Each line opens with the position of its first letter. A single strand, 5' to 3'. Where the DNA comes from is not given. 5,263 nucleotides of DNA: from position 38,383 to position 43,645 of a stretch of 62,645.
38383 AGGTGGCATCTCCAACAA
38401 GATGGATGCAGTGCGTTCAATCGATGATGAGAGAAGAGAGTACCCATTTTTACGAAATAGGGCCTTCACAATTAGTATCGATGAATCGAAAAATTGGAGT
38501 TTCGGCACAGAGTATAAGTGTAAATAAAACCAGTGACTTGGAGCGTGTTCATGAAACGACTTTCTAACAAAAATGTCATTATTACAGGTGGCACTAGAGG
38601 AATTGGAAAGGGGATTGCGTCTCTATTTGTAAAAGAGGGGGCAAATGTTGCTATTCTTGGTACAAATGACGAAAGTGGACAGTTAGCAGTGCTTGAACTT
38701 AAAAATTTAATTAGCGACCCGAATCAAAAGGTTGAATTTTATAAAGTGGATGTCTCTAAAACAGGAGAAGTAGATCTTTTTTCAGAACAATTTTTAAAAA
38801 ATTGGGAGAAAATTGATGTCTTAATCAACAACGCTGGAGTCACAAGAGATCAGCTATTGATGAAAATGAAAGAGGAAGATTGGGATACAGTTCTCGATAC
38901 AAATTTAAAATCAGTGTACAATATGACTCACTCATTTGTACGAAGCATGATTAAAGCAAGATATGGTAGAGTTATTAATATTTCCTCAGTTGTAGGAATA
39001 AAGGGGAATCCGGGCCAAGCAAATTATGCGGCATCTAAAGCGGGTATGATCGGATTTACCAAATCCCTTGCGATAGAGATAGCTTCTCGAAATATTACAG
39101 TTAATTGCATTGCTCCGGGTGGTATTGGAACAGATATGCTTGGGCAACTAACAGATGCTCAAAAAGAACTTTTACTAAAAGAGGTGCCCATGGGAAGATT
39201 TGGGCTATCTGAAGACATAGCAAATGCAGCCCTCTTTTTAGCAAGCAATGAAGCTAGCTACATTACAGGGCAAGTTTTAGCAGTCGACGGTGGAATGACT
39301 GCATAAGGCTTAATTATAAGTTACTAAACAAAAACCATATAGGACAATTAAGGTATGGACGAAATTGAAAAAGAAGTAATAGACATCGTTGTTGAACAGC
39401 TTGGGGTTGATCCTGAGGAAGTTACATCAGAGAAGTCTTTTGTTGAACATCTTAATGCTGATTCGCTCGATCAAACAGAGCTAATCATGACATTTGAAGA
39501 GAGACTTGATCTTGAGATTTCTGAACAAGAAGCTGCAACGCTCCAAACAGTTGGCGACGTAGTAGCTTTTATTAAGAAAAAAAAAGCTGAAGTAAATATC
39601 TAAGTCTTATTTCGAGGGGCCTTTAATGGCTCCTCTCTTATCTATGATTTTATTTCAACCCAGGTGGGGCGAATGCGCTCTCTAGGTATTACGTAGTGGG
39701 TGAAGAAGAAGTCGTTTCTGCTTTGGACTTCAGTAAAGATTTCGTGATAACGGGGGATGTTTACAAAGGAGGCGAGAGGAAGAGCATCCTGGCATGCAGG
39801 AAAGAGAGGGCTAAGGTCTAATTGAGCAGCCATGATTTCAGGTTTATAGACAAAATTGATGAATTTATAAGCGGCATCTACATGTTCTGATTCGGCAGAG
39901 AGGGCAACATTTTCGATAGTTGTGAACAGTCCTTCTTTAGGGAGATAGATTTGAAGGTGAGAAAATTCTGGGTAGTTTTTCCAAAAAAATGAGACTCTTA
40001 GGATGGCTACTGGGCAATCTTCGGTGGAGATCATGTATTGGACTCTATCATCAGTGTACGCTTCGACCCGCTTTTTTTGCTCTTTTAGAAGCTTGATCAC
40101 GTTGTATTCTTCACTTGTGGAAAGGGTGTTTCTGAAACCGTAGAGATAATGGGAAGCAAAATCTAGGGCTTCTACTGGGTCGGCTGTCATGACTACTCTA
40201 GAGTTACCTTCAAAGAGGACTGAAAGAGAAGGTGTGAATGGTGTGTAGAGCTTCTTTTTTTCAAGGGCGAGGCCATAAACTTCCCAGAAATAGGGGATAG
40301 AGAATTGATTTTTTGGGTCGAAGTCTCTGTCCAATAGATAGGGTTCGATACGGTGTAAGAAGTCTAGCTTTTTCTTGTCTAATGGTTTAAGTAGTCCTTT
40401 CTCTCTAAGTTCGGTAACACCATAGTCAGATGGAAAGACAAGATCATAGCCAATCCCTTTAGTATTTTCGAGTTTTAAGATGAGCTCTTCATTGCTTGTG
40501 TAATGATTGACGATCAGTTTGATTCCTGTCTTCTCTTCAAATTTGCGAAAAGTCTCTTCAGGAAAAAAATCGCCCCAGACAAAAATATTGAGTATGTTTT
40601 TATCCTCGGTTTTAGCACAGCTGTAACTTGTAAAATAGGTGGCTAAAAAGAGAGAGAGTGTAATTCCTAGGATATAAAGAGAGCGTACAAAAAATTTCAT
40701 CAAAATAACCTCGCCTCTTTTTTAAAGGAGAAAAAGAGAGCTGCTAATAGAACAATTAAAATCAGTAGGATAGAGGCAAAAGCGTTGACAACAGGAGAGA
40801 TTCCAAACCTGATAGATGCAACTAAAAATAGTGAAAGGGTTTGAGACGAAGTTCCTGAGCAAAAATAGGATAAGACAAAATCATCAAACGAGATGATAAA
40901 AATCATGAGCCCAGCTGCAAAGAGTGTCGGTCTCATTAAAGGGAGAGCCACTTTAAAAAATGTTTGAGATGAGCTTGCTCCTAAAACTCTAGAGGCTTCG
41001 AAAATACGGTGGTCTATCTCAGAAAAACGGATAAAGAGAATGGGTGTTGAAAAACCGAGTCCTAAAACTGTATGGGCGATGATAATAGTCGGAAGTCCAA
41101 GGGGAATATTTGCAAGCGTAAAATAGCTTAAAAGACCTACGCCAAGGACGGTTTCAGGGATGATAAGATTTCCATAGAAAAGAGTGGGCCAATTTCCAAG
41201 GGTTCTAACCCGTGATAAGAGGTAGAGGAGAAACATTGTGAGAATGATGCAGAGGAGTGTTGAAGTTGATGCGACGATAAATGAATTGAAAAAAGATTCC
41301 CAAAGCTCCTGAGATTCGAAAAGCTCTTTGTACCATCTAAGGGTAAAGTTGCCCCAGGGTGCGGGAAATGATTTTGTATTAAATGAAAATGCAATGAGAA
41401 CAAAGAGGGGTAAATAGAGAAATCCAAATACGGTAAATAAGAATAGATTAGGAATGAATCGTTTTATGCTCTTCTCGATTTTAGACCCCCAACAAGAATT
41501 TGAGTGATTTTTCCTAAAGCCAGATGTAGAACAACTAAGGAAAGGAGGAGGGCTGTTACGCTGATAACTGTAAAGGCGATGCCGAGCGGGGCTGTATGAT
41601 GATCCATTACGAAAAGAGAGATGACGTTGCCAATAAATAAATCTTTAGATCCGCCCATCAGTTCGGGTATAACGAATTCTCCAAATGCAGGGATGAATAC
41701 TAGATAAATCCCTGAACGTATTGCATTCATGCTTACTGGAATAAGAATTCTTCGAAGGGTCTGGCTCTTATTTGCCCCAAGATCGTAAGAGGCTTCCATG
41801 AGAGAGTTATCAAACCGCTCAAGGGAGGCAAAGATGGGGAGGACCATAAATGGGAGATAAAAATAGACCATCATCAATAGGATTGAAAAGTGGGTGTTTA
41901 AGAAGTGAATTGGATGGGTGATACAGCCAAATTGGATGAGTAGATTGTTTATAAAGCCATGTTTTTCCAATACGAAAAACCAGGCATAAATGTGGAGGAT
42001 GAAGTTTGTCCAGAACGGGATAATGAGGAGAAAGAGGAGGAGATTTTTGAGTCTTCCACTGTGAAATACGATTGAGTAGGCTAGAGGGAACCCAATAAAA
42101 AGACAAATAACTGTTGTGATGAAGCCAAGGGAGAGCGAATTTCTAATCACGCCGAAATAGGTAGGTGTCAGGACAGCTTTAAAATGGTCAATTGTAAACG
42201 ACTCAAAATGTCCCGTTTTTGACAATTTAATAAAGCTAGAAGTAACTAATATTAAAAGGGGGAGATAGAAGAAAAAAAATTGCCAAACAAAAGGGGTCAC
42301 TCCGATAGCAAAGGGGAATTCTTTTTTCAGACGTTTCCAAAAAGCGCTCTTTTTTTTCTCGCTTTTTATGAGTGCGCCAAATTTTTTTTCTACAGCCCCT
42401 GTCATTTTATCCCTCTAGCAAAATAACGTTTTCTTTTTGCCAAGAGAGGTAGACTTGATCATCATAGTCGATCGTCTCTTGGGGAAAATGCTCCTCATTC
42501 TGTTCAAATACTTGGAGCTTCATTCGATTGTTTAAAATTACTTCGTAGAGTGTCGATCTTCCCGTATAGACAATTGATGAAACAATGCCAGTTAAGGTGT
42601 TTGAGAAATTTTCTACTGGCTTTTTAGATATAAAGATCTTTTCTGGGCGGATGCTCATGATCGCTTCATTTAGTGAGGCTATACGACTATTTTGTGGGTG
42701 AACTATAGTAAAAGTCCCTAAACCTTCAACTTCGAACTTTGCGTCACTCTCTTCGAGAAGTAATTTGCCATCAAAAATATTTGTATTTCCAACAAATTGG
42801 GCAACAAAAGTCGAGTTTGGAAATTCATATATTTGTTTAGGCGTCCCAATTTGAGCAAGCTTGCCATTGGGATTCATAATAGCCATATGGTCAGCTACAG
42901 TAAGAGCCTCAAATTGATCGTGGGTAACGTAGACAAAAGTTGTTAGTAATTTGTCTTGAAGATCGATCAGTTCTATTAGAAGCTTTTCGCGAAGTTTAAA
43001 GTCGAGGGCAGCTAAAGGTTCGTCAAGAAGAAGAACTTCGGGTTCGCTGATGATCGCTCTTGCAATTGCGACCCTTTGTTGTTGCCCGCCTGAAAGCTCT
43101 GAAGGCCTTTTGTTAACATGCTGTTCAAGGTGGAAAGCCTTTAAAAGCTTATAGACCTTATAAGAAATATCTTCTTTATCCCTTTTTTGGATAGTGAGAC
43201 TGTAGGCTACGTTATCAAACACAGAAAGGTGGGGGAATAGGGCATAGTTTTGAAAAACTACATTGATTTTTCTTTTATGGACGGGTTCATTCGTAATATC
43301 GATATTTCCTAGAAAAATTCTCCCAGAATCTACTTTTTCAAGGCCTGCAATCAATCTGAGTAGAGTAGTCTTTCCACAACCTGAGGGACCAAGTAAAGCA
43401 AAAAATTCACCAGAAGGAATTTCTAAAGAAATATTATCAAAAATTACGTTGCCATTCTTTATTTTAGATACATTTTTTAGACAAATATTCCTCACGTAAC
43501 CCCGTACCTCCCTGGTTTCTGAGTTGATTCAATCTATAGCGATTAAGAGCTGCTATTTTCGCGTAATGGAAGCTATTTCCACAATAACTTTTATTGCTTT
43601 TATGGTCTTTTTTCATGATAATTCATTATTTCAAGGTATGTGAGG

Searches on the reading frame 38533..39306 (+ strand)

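Call 31: search_protein_families(library=pfam, proteins=[window:38533-39306:+], max_evalue=0.00001)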
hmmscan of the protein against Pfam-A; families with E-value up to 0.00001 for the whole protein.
window:38533-39306:+ (257 aa): 4 families
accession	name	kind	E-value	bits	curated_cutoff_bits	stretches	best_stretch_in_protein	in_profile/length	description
PF13561.12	adh_short_C2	-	2.9e-65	220.6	27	1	22-256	6-236/236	Enoyl-(Acyl carrier protein) reductase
PF00106.31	adh_short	-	2.2e-61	207.2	26.6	1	13-209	1-193/195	short chain dehydrogenase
PF08659.16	KR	-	1.3e-21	77.8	22.6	1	15-174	3-158/180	KR domain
PF23441.1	SDR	-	1.6e-07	31.4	27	1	8-255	3-255/258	SDR-like rossmann domain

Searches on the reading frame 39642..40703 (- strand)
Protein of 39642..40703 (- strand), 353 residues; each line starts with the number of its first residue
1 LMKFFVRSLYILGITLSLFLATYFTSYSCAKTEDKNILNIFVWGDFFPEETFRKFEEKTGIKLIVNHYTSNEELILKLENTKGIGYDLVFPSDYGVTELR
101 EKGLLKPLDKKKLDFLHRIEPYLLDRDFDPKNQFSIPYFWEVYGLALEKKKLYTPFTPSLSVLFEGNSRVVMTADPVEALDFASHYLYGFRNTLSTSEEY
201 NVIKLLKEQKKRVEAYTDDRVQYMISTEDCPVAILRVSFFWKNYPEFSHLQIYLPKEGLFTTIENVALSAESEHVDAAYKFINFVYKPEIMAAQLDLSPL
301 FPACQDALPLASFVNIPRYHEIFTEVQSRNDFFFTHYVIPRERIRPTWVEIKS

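Call 17: search_protein_families(library=pfam, proteins=[window:39642-40703:-])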
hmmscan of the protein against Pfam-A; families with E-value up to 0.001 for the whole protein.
window:39642-40703:- (353 aa): 4 families
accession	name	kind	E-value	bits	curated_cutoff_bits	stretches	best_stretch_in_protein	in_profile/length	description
PF13416.11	SBP_bac_8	-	9.3e-13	49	27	1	52-311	3-269/279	Bacterial extracellular solute-binding protein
PF13343.11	SBP_bac_6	-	1.1e-08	35.4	24.6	1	96-303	21-219/245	Bacterial extracellular solute-binding protein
PF01547.30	SBP_bac_1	-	1.2e-05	25.9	26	0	262-291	277-306/307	Bacterial extracellular solute-binding protein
PF13531.11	SBP_bac_11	-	0.00055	20.2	25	0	52-107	17-70/227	Bacterial extracellular solute-binding protein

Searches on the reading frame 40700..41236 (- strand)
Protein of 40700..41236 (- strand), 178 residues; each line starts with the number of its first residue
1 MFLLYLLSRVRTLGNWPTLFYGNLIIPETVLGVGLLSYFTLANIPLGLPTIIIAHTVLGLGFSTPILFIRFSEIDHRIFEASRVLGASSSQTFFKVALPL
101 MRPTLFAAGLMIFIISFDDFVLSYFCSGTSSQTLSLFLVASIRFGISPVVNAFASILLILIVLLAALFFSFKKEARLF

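Call 31: search_protein_families(library=pfam, proteins=[window:40700-41236:-], max_evalue=0.00001)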
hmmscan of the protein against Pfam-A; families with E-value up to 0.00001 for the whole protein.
window:40700-41236:- (178 aa): 1 family
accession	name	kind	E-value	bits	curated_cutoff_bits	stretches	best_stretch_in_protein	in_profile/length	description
PF00528.27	BPD_transp_1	-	5.3e-09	36.5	26.4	1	39-169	44-172/184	Binding-protein-dependent transport system inner membrane component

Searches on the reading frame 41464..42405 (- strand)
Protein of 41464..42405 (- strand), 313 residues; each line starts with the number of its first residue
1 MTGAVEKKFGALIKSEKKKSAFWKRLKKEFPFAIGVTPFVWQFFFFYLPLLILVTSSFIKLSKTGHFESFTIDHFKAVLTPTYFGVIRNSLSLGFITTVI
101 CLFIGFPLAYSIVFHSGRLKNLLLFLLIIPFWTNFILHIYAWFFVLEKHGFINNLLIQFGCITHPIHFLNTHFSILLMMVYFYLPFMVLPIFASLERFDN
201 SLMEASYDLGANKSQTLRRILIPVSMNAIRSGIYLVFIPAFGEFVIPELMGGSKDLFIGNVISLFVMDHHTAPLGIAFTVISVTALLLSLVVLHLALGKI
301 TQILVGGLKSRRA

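Call 31: search_protein_families(library=pfam, proteins=[window:41464-42405:-], max_evalue=0.00001)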
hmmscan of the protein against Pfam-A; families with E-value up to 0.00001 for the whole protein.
window:41464-42405:- (313 aa): 1 family
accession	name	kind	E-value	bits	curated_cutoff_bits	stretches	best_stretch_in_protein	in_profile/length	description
PF00528.27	BPD_transp_1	-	1.3e-12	48.2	26.4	1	103-294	3-175/184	Binding-protein-dependent transport system inner membrane component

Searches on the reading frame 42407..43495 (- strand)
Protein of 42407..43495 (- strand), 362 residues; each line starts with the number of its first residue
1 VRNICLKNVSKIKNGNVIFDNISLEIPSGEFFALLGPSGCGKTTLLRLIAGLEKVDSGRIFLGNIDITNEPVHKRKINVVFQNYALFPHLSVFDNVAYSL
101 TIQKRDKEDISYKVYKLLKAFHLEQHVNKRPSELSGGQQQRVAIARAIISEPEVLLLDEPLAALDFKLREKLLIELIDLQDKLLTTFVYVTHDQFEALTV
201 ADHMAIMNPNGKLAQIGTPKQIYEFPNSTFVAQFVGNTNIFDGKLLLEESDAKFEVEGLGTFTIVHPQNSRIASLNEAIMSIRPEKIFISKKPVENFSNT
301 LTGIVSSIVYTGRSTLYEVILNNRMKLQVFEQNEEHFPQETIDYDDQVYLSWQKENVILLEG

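Call 31: search_protein_families(library=pfam, proteins=[window:42407-43495:-], max_evalue=0.00001)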
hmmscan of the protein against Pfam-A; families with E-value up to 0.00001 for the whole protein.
window:42407-43495:- (362 aa): 3 families
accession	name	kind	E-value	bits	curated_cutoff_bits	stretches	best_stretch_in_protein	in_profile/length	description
PF00005.33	ABC_tran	-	3.1e-39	135.2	25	1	20-162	2-137/137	ABC transporter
PF08402.16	TOBE_2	-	1.1e-12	48.3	21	1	281-360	2-76/76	TOBE domain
PF13304.12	AAA_21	-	2.5e-08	34.8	27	0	130-195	234-301/304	AAA domain, putative AbiEii toxin, Type IV TA system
